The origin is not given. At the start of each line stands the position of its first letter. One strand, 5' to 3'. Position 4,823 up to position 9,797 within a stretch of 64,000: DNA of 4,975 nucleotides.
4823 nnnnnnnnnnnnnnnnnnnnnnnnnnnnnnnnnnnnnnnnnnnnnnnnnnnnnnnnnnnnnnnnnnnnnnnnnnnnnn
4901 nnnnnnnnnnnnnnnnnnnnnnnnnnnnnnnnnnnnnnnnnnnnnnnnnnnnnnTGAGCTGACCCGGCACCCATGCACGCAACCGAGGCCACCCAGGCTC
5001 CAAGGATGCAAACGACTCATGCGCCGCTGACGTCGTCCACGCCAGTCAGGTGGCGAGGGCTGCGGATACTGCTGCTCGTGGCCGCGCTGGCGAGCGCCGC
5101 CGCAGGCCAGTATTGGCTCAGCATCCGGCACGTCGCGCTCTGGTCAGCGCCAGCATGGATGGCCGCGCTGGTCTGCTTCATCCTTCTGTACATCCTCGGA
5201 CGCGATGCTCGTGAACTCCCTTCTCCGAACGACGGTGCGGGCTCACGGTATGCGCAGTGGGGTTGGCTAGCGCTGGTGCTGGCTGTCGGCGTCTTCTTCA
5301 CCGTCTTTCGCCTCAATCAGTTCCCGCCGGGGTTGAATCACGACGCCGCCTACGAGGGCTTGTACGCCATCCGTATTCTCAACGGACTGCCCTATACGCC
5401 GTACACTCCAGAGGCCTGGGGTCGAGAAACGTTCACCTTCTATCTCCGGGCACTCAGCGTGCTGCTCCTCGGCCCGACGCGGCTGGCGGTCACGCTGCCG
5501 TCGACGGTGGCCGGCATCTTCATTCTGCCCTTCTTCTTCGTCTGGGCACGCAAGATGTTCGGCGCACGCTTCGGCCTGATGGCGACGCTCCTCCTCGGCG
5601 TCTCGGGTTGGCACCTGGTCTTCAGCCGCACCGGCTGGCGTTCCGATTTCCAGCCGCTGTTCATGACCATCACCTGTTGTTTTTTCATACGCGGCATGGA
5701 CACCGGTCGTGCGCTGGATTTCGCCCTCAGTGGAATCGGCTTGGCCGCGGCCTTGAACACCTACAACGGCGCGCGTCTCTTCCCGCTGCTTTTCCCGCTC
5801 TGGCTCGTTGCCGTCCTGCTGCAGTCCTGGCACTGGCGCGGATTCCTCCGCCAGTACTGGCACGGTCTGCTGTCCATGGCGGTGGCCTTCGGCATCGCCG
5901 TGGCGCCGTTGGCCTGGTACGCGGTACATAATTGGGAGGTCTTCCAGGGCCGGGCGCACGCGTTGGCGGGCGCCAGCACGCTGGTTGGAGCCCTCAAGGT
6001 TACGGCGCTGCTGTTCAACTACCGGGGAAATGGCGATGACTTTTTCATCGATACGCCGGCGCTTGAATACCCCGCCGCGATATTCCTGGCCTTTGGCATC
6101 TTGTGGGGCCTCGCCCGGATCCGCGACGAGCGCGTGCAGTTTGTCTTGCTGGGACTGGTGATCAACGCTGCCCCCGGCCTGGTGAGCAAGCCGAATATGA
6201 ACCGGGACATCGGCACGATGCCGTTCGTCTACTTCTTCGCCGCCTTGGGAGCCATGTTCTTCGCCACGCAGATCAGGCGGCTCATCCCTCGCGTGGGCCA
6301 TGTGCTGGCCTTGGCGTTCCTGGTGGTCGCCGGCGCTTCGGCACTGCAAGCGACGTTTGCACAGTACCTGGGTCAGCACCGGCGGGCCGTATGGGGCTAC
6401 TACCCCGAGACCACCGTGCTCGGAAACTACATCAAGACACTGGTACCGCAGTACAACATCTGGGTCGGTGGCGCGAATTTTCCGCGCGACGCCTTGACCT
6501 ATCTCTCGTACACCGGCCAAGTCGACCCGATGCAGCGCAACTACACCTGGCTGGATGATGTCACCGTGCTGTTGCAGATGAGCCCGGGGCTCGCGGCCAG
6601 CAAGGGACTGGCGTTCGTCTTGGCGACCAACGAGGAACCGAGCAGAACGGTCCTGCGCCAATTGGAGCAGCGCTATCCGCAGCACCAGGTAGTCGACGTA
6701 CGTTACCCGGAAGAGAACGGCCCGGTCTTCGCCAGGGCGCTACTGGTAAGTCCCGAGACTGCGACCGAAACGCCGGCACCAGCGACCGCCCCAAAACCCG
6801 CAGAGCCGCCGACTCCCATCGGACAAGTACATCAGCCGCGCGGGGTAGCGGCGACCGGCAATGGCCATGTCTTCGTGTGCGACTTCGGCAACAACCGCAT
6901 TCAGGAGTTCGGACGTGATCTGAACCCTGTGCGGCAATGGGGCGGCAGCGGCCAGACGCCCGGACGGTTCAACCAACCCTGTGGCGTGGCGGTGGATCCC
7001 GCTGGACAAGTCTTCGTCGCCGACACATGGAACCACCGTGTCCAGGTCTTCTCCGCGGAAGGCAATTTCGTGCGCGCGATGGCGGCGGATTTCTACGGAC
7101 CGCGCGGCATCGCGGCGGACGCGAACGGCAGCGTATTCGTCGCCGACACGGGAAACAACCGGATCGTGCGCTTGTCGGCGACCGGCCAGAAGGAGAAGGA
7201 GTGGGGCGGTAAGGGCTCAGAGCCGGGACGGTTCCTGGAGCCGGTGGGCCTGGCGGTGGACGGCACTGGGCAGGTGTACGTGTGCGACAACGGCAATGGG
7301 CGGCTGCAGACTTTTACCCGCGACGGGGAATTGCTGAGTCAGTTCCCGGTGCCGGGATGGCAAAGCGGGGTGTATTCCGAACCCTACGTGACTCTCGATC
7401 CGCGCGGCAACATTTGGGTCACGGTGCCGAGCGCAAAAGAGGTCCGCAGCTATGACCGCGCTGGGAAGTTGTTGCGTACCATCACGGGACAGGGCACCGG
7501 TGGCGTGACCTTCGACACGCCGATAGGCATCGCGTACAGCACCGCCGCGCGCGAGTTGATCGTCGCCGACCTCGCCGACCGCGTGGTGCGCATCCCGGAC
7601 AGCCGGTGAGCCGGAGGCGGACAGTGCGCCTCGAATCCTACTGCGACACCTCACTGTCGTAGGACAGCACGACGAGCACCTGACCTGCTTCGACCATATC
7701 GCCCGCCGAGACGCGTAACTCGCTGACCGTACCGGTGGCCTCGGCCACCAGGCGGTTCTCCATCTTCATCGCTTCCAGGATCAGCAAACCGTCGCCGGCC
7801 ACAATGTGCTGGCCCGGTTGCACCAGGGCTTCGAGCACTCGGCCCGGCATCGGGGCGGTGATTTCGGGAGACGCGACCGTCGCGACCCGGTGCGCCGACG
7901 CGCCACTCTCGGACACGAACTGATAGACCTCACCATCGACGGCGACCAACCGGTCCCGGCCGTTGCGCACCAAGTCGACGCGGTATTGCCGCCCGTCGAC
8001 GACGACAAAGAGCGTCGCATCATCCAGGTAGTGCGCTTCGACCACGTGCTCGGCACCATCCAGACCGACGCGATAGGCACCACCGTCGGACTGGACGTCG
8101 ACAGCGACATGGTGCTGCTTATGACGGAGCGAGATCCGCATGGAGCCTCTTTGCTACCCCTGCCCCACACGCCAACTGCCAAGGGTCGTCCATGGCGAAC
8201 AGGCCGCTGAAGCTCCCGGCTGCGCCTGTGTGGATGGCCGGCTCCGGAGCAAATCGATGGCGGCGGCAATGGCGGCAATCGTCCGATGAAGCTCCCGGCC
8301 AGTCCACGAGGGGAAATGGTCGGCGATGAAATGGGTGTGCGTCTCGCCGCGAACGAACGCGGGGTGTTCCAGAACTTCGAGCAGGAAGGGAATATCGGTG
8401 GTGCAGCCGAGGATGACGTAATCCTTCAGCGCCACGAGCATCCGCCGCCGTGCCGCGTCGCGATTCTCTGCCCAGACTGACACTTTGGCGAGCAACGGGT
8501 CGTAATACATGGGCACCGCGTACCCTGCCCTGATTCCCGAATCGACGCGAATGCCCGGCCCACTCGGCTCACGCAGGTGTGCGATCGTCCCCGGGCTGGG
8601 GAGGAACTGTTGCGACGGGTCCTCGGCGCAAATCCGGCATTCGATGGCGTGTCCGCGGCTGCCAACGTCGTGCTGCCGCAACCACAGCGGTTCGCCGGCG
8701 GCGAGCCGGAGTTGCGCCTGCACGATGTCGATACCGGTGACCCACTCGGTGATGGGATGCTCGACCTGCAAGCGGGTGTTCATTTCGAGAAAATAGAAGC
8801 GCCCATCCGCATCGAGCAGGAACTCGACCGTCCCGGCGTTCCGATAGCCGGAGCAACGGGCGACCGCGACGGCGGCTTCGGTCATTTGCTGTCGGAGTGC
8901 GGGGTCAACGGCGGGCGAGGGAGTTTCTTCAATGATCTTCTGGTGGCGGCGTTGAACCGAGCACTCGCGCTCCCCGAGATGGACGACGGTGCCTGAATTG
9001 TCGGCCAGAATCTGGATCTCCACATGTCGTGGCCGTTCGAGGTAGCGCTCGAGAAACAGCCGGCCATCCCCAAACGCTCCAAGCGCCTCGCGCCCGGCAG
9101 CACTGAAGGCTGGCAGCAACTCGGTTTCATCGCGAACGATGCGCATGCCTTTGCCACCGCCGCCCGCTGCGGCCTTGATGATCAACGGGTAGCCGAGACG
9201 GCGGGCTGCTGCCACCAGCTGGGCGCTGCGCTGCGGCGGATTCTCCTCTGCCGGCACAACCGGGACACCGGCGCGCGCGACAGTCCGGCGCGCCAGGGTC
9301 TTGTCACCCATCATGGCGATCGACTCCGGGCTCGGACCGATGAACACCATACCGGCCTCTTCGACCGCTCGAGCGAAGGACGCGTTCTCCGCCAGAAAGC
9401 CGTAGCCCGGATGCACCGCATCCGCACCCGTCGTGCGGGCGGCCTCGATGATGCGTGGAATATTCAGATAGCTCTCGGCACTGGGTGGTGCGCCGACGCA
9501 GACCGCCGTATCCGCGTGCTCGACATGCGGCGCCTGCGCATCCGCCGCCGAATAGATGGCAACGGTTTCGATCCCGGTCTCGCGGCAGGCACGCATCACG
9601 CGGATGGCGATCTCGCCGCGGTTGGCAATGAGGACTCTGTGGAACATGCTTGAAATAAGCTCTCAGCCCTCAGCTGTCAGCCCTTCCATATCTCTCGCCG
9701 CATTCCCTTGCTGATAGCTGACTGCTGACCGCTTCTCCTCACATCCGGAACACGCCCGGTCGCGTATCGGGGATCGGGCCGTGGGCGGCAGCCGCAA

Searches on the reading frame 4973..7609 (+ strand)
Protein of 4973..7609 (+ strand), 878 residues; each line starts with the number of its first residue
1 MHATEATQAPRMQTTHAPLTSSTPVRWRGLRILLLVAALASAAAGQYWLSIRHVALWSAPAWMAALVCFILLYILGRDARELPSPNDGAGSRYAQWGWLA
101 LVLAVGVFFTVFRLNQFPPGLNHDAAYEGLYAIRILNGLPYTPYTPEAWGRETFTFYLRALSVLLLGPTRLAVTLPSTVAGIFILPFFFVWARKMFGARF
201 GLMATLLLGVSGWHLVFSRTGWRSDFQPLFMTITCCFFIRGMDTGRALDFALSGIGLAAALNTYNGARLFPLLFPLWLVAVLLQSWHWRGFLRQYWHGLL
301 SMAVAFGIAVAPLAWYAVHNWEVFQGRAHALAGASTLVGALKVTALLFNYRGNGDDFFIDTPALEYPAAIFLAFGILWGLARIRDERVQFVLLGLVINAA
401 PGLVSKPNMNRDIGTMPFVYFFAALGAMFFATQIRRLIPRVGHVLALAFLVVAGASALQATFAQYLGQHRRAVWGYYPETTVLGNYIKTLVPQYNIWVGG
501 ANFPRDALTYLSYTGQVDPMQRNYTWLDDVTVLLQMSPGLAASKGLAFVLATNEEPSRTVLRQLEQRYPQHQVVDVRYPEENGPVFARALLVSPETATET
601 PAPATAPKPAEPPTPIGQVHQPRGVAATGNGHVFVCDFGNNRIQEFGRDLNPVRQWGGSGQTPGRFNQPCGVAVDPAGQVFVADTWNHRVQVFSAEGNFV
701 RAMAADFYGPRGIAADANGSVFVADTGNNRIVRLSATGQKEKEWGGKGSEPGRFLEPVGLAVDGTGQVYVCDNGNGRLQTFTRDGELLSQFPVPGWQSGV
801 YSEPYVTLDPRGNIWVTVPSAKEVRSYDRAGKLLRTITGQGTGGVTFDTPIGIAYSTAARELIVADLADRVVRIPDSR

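Call 50: search_protein_families(library=pfam, proteins=[window:4973-7609:+], max_evalue=0.0001)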
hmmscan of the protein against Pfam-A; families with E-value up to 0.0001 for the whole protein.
window:4973-7609:+ (878 aa): 6 families
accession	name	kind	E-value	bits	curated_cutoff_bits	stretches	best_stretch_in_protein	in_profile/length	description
PF01436.27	NHL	-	5.2e-37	124.5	20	4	666-693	1-28/28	NHL repeat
PF08450.18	SGL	-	5.4e-16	59.4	26.3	0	757-794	186-223/246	SMP-30/Gluconolactonase/LRE-like region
PF24684.1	Vgb_lyase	-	1.4e-09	37.6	50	0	620-739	13-128/290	Virginiamycin B lyase family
PF25021.1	TEN_NHL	-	9.4e-08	31.8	27.1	0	697-732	131-166/357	Teneurin NHL domain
PF13449.12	Phytase-like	-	2.2e-07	31.5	27.6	0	759-795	72-108/284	Esterase-like activity of phytase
PF13231.12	PMT_2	-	3.6e-07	31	26.1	1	155-315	6-160/160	Dolichyl-phosphate-mannose-protein mannosyltransferase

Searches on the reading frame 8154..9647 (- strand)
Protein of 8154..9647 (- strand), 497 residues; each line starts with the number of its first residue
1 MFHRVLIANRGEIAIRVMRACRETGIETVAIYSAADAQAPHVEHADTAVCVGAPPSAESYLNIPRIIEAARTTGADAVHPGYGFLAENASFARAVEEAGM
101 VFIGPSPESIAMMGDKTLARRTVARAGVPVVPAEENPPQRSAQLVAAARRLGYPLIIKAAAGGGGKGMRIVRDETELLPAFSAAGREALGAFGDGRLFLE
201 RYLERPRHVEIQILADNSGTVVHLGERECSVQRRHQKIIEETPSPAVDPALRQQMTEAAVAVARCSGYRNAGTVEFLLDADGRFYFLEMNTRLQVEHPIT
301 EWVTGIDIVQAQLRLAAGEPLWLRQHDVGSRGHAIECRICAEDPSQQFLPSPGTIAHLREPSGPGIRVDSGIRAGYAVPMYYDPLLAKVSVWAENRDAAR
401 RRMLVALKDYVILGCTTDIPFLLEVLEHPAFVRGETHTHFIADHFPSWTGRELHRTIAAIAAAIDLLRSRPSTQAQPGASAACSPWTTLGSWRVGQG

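Call 49: search_protein_families(library=pfam, proteins=[window:8154-9647:-], max_evalue=0.0001)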
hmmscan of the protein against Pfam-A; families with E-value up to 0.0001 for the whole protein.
window:8154-9647:- (497 aa): 5 families
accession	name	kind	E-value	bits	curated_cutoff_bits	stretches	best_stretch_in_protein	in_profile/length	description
PF02786.22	CPSase_L_D2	-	8.8e-76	254.5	19.8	1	115-321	1-208/211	Carbamoyl-phosphate synthase L chain, ATP binding domain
PF00289.28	Biotin_carb_N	-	6.2e-48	162.3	25.5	1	1-110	1-110/110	Biotin carboxylase, N-terminal domain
PF02785.25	Biotin_carb_C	-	3.9e-39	133.5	32.4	1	336-442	1-107/108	Biotin carboxylase C-terminal domain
PF07478.18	Dala_Dala_lig_C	-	6.3e-11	42.6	24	1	139-291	23-174/204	D-ala D-ala ligase C-terminus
PF02222.28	ATP-grasp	-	2.9e-05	24.2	27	1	141-292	19-162/179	ATP-grasp domain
